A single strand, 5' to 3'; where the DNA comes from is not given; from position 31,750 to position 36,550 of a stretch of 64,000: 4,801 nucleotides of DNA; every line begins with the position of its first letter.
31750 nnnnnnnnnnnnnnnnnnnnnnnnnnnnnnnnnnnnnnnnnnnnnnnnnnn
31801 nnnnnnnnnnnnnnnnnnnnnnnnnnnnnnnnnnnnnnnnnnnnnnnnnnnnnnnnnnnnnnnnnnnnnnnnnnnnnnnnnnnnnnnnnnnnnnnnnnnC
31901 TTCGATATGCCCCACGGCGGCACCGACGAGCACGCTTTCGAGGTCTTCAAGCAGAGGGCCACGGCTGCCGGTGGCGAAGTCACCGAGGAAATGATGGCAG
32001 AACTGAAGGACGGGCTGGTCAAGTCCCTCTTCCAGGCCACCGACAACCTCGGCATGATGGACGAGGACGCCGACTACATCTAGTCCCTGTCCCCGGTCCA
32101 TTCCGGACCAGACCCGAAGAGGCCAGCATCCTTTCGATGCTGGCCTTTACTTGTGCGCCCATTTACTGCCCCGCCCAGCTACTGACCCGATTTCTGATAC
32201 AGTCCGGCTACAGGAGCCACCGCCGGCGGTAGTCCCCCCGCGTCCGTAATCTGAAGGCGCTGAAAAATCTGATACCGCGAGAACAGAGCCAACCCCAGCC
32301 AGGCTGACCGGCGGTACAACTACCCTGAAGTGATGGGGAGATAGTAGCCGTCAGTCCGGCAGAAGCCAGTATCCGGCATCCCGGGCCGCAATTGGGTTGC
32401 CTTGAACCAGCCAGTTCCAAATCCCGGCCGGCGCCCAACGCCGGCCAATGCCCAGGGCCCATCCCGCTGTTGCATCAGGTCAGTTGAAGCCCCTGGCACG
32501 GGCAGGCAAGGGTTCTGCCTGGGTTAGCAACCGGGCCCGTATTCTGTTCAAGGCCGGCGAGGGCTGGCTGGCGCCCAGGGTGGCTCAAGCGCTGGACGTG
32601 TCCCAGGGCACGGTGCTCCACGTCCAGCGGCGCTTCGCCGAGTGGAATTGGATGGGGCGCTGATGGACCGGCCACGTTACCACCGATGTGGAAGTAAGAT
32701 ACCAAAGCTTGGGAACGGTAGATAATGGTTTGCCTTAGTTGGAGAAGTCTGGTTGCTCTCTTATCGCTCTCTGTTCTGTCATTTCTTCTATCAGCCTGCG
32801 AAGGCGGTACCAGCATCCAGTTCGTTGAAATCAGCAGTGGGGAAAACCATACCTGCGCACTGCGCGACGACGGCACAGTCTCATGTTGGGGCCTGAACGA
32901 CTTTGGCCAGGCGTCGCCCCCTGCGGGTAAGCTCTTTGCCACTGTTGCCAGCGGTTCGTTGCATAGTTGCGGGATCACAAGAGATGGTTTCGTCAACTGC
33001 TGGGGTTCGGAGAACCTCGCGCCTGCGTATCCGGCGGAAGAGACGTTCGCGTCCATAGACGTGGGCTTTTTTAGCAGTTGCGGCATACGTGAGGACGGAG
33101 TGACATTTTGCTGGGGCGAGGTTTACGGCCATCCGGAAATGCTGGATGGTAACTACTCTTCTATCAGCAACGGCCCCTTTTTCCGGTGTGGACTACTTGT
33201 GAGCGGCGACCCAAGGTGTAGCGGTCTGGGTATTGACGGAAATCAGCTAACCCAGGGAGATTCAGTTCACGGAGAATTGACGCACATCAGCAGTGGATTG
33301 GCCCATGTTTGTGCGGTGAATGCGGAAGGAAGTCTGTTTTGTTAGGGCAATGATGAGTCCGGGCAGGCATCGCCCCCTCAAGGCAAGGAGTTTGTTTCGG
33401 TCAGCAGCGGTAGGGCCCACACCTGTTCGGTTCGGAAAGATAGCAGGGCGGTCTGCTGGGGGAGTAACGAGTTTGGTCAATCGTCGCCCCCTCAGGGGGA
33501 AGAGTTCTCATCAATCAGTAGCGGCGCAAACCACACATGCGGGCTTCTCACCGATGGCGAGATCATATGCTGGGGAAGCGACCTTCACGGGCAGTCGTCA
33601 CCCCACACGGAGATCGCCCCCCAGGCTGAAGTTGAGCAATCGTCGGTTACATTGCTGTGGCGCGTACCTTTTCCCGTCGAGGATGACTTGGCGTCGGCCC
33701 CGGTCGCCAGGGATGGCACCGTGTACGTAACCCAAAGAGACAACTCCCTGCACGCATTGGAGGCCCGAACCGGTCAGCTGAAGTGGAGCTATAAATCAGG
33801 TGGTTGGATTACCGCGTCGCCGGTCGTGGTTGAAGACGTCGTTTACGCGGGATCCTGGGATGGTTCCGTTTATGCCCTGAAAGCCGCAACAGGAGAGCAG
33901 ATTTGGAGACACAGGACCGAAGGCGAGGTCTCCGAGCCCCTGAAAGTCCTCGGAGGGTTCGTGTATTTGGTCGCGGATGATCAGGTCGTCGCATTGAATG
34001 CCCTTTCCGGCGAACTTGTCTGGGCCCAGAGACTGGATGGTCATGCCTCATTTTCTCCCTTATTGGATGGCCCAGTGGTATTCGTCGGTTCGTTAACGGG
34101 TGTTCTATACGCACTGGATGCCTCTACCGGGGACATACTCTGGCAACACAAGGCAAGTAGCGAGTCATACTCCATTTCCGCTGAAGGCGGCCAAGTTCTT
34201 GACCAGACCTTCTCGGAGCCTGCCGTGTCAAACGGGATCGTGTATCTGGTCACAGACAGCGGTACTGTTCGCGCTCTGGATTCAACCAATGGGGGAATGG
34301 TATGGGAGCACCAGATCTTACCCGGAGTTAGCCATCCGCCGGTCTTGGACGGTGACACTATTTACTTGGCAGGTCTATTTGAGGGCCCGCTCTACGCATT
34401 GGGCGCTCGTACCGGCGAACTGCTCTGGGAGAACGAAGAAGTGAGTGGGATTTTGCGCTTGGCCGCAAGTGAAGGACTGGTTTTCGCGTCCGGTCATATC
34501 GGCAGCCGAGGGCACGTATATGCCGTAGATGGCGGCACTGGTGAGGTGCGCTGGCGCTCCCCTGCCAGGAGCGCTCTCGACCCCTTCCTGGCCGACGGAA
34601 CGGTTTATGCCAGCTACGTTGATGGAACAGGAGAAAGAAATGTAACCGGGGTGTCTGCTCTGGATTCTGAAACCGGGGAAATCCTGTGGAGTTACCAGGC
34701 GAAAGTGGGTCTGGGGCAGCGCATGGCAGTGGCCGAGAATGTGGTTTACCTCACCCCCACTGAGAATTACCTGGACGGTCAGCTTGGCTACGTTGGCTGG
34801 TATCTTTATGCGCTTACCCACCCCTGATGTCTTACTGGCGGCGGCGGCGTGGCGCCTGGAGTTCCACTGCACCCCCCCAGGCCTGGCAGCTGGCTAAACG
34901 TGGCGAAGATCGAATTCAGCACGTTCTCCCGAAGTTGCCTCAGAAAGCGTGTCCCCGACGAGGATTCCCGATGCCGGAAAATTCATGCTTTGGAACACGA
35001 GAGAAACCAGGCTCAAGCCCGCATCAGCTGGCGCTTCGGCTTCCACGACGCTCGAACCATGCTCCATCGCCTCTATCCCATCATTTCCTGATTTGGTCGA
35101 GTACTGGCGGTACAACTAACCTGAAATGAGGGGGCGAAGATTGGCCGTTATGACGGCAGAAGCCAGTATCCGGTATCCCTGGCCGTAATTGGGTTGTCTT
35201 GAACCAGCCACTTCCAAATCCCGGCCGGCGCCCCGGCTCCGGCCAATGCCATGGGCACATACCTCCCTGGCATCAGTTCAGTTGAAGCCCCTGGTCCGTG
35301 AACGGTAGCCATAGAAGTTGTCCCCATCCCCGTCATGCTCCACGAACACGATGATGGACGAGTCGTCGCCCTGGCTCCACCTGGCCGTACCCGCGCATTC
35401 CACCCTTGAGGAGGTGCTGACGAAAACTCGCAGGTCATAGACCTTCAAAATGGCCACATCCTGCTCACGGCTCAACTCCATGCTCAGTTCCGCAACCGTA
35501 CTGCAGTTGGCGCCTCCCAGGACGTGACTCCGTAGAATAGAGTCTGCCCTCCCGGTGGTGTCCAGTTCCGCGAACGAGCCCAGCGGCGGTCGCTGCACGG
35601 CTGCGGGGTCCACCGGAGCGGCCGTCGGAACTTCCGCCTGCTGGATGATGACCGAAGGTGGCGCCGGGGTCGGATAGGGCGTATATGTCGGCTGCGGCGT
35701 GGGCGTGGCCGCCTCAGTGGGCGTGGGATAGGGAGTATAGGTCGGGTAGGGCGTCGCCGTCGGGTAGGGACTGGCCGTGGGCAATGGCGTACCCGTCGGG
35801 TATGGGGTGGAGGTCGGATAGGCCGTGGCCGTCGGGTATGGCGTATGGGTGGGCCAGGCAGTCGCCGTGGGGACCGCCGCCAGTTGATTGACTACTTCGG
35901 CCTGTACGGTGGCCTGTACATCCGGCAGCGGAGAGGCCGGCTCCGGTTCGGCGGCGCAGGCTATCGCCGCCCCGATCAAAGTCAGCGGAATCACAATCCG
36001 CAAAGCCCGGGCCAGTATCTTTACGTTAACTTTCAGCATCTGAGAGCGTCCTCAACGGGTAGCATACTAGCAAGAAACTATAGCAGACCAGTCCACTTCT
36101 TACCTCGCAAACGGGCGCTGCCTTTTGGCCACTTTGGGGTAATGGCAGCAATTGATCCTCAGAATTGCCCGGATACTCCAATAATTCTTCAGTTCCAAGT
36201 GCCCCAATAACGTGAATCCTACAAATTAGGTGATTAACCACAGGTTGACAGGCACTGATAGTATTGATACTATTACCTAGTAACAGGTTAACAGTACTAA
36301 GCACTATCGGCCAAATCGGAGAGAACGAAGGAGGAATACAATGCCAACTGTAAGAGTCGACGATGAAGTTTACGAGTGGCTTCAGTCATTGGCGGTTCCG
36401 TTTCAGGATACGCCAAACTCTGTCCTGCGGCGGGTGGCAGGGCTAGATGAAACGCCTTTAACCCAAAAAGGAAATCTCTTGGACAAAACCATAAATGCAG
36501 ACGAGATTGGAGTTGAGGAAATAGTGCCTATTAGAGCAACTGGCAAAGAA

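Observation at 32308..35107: IS630 hollowed out into a gene-carrying cassette: transposase centre replaced by an RCC1+PQQ surface-protein gene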

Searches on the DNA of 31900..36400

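Call 10: search_rna_families(source=window, start=31900, end=36400, threshold=evalue, max_evalue=1)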
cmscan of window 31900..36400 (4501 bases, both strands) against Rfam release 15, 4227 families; matches with E-value up to 1: 1.
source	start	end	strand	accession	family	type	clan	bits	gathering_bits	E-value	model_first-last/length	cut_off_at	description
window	32046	32153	+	RF00506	Thr_leader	Cis-reg; leader;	-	26.3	55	0.073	1-118/118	no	Threonine operon leader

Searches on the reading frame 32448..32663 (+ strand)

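Call 6: search_protein_families(library=pfam, proteins=[window:32448-32663:+], max_evalue=0.01)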
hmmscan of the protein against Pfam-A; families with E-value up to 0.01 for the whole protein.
window:32448-32663:+ (71 aa): 2 families
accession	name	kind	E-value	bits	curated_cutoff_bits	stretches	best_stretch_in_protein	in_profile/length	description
PF13384.12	HTH_23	-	4.4e-05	23.6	24.6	1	27-64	5-42/50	Homeodomain-like domain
PF13551.12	HTH_29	-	0.0022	18.5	28.1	1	29-67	1-40/64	Winged helix-turn helix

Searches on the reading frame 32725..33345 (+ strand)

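Call 6: search_protein_families(library=pfam, proteins=[window:32725-33345:+], max_evalue=0.01)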
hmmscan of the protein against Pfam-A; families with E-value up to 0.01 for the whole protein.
window:32725-33345:+ (206 aa): 2 families
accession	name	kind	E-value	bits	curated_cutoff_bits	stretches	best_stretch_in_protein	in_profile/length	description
PF13540.12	RCC1_2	-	2.1e-24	85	22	2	34-62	2-30/30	Regulator of chromosome condensation (RCC1) repeat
PF25390.1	WD40_RLD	-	2.4e-12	47.3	150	1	32-131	90-220/363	RCC1-like domain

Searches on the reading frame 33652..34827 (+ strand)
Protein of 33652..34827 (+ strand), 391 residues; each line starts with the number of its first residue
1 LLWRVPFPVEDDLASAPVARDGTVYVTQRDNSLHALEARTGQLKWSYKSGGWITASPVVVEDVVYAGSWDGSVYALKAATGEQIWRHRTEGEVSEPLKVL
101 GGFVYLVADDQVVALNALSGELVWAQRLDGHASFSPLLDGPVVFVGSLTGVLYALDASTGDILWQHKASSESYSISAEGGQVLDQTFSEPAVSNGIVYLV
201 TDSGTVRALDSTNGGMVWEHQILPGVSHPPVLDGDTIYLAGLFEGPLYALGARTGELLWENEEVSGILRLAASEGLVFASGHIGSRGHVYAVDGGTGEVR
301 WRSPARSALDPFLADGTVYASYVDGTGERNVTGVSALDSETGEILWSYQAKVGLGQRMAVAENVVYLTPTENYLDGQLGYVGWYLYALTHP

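Call 6: search_protein_families(library=pfam, proteins=[window:33652-34827:+], max_evalue=0.01)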
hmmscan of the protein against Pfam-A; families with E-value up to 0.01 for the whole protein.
window:33652-34827:+ (391 aa): 5 families
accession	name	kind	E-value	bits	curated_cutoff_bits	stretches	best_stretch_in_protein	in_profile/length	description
PF13360.13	PQQ_2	-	6.3e-56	190.1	27.6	3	54-239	26-212/233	Outer membrane protein assembly factor BamB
PF13570.13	Beta-prop_ACSF4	-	1.8e-34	120.1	133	3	21-170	19-175/329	Beta-alanine-activating enzyme, beta-propeller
PF01011.28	PQQ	-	2e-27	96.6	26.7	2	54-91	50-87/595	Glucose/ethanol/alcohol dehydrogenase, beta-propeller domain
PF25293.1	Beta-prop_EMC1_N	-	2.1e-11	44.4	34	1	143-299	34-189/219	EMC1 N-terminal beta-propeller domain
PF23727.1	Beta-prop_FAM234A_B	-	9.2e-08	31.5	26.4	0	289-357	54-125/467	FAM234A/B beta-propeller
